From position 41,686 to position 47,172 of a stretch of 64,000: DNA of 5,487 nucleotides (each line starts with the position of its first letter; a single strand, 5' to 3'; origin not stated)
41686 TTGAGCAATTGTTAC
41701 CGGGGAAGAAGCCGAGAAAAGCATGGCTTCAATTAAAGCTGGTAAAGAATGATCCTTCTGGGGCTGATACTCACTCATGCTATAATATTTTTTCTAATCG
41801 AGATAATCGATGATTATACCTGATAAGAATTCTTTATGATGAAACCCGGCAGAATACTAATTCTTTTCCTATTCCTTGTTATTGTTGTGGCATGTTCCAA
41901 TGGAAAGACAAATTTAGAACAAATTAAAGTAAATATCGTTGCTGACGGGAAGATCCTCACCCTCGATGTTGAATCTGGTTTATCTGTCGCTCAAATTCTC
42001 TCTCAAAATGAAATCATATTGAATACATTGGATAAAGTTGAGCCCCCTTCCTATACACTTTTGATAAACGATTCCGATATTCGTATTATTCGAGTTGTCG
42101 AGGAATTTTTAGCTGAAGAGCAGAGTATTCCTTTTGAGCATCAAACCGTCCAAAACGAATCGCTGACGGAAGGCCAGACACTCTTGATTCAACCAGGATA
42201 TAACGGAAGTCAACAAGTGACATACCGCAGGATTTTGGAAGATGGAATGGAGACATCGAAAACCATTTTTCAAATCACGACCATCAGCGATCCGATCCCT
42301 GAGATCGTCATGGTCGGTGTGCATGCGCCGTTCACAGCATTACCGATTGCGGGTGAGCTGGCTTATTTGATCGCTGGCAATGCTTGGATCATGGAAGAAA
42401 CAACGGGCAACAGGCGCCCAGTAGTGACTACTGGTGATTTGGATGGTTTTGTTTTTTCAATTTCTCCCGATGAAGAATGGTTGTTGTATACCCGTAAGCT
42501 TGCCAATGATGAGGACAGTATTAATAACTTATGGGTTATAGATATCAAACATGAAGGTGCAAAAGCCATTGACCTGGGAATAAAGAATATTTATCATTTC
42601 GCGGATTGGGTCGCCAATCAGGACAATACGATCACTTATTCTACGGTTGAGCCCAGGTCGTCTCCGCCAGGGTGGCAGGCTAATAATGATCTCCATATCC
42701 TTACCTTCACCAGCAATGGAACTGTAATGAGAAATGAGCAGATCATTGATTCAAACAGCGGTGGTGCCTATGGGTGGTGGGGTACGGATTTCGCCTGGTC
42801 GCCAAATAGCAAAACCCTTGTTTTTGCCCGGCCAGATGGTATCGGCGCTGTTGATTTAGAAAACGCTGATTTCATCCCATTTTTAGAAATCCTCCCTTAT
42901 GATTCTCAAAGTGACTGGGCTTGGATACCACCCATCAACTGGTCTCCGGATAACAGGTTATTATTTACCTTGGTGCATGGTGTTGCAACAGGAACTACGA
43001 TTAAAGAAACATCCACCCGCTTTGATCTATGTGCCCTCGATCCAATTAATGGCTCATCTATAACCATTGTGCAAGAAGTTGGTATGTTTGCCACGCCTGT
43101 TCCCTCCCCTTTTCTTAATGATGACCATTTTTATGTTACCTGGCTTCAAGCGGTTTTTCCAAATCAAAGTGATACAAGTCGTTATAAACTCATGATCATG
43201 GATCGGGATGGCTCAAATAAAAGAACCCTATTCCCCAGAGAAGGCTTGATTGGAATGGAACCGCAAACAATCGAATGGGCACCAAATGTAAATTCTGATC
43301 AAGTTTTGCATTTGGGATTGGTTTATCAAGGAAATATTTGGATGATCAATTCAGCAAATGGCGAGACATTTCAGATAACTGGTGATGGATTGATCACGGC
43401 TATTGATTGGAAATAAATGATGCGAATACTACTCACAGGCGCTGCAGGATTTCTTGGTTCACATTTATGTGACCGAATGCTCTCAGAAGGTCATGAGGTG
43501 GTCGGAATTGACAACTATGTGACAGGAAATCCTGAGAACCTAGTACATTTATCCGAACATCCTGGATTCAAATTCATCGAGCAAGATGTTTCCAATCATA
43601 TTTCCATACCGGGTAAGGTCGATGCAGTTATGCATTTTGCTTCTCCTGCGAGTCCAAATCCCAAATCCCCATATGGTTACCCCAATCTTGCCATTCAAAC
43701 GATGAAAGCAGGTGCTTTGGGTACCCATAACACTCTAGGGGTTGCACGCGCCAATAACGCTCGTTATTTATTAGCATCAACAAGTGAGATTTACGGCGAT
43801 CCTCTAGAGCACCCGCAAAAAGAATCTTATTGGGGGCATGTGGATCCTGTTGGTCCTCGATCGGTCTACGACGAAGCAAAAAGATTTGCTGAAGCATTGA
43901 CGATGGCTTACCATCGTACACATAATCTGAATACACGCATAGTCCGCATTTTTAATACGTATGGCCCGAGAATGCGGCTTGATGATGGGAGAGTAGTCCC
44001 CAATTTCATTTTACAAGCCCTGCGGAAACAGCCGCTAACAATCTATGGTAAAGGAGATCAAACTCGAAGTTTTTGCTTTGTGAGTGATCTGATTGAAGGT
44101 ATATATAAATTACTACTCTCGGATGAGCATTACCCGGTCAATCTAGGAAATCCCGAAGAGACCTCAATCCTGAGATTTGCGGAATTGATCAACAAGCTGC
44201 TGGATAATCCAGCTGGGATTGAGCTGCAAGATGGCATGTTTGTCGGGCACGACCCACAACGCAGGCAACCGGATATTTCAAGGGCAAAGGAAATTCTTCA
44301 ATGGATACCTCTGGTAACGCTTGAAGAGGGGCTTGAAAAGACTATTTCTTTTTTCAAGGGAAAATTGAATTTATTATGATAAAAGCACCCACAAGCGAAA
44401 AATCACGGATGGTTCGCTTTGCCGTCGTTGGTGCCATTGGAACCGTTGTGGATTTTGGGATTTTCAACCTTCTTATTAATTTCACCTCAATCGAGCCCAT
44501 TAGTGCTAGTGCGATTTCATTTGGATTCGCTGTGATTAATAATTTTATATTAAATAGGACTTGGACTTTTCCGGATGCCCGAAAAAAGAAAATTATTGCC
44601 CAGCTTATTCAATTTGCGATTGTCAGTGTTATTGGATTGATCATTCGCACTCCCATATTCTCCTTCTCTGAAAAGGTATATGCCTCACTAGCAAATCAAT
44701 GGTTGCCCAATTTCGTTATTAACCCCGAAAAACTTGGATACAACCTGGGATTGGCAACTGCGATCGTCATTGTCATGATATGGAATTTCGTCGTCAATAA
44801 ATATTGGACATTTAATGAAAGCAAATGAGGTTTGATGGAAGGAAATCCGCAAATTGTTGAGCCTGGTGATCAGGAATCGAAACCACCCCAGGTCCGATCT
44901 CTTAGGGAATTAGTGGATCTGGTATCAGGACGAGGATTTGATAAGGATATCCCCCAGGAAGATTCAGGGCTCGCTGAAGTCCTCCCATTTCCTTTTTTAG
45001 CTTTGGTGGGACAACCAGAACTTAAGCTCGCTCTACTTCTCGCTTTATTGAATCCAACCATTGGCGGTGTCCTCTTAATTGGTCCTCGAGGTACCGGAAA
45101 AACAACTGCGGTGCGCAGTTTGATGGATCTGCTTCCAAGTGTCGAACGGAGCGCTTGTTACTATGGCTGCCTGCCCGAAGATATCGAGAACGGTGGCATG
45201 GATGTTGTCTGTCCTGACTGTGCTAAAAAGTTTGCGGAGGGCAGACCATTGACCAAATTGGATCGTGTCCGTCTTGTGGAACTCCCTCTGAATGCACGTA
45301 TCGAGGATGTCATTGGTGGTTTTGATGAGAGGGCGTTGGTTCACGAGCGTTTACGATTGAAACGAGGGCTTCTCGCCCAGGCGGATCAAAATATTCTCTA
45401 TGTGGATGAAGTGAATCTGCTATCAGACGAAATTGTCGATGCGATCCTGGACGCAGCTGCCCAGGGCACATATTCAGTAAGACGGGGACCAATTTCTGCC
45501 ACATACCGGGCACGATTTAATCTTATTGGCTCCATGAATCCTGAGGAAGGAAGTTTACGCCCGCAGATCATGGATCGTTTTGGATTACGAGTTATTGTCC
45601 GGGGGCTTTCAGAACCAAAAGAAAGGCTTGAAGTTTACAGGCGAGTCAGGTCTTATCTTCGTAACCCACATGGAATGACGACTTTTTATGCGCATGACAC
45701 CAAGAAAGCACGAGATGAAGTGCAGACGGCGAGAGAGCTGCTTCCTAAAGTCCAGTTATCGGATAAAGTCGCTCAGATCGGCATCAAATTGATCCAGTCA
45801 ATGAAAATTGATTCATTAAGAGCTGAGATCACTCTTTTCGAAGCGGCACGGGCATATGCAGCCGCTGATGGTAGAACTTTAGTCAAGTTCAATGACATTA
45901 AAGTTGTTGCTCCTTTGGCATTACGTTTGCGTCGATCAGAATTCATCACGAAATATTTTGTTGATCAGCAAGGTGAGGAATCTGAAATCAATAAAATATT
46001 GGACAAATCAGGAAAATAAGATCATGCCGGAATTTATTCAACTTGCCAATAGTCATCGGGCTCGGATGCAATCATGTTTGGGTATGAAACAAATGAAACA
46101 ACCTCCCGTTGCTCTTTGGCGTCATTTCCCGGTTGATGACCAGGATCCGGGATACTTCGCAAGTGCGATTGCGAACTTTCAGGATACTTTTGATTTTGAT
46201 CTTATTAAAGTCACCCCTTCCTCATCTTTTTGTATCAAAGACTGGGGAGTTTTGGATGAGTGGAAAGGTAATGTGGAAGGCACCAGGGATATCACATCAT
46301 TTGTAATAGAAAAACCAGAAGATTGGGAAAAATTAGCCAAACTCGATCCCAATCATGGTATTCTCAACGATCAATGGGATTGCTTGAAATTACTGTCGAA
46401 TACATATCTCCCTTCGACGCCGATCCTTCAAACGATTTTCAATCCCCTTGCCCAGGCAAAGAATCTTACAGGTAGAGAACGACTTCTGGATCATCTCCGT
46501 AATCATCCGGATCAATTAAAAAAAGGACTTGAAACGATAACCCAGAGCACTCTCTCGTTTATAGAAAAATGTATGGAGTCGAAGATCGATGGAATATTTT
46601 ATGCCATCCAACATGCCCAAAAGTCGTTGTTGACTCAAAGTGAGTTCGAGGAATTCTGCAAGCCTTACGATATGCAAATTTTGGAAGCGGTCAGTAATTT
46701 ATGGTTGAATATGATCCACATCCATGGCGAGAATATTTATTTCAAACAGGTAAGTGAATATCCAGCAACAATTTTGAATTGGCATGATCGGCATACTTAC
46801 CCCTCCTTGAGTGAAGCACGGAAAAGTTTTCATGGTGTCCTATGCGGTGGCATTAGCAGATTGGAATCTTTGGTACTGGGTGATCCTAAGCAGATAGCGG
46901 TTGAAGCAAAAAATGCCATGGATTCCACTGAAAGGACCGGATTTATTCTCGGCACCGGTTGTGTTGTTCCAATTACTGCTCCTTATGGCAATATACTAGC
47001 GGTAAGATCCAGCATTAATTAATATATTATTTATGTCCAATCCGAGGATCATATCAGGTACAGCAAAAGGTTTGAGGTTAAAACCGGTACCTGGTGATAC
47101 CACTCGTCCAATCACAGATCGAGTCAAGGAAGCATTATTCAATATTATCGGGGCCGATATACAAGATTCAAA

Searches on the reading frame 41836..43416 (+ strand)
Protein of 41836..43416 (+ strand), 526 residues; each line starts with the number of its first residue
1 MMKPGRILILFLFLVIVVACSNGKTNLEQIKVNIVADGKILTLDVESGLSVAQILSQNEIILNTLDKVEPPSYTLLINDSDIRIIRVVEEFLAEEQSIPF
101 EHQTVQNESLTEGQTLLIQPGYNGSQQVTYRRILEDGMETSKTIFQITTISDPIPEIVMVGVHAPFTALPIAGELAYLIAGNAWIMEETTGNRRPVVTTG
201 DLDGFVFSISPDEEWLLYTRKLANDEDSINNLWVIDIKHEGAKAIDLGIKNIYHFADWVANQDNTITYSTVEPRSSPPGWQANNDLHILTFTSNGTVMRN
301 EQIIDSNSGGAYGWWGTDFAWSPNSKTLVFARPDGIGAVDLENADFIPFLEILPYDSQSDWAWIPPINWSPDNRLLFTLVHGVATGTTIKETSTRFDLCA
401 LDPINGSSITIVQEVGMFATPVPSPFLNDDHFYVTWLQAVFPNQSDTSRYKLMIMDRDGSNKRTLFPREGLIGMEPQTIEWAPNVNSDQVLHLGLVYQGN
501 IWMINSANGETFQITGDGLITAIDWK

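Call 47: search_protein_families(library=pfam, proteins=[window:41836-43416:+], max_evalue=0.00001)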
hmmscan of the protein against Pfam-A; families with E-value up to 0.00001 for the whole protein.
window:41836-43416:+ (526 aa): 1 family
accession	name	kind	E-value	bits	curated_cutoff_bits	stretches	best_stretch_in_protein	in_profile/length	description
PF07501.17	G5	-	2.8e-16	59.9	23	1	94-162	6-74/75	G5 domain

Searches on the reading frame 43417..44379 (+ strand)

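Call 47: search_protein_families(library=pfam, proteins=[window:43417-44379:+], max_evalue=0.00001)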
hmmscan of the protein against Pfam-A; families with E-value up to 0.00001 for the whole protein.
window:43417-44379:+ (320 aa): 5 families
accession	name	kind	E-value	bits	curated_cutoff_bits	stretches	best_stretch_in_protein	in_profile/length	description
PF16363.11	GDP_Man_Dehyd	-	7.6e-49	167.4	27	1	5-309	1-332/332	GDP-mannose 4,6 dehydratase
PF01370.27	Epimerase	-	6.9e-47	160.3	20.9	1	4-235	1-227/240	NAD dependent epimerase/dehydratase family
PF01073.25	3Beta_HSD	-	2e-07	30.8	22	1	6-223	2-219/280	3-beta hydroxysteroid dehydrogenase/isomerase family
PF04321.23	RmlD_sub_bind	-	3.1e-07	30.2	27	1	2-262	1-231/287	RmlD substrate binding domain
PF07993.18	NAD_binding_4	-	1e-05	25.3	20.1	0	6-28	1-23/258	Male sterility protein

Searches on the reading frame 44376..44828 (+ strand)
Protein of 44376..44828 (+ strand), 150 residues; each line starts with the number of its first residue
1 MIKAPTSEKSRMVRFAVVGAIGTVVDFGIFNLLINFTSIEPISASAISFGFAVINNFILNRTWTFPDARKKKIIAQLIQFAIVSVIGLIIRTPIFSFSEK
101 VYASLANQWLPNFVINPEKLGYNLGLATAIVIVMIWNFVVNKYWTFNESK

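Call 49: search_protein_families(library=pfam, proteins=[window:44376-44828:+], max_evalue=0.00001)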
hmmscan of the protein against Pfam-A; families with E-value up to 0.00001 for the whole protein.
window:44376-44828:+ (150 aa): 1 family
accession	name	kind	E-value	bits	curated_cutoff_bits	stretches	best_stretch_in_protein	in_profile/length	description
PF04138.20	GtrA_DPMS_TM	-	1.3e-26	93.6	26.1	1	14-146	1-117/117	GtrA/DPMS, transmembrane domain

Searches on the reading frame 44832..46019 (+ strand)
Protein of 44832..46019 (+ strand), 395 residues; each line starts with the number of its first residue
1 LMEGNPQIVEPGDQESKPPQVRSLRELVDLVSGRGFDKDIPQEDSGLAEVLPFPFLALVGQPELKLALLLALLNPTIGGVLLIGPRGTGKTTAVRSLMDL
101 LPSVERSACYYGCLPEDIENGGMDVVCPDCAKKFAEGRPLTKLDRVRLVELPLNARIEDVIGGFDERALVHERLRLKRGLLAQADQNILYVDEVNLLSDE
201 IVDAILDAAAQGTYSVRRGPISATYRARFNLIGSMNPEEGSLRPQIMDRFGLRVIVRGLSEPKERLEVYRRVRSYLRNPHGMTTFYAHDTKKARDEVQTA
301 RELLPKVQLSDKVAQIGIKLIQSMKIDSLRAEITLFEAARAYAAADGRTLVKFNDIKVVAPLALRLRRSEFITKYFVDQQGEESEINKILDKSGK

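Call 47: search_protein_families(library=pfam, proteins=[window:44832-46019:+], max_evalue=0.00001)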
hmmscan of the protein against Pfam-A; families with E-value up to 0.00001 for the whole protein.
window:44832-46019:+ (395 aa): 5 families
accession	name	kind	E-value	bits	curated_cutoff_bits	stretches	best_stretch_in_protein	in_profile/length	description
PF01078.27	Mg_chelatase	-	3.9e-11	43.2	20.3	0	167-238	88-159/207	Magnesium chelatase, subunit ChlI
PF17863.7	AAA_lid_2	-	1.1e-10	41.5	22.7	1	323-371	10-56/74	AAA lid domain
PF07728.20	AAA_5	-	5.1e-09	36.7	22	0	147-250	29-139/139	AAA domain (dynein-related subfamily)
PF00493.29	MCM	-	1.2e-07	31.5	23.3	1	172-242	108-178/224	MCM P-loop domain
PF13401.12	AAA_22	-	7.6e-07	29.9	27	1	80-207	8-106/130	AAA domain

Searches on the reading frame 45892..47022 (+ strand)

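Call 47: search_protein_families(library=pfam, proteins=[window:45892-47022:+], max_evalue=0.00001)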
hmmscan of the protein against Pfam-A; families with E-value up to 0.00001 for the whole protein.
window:45892-47022:+ (376 aa): 1 family
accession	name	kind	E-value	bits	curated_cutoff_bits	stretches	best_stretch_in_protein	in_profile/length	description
PF01208.23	URO-D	-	5.2e-22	78.8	23.9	1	134-372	95-340/346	Uroporphyrinogen decarboxylase (URO-D)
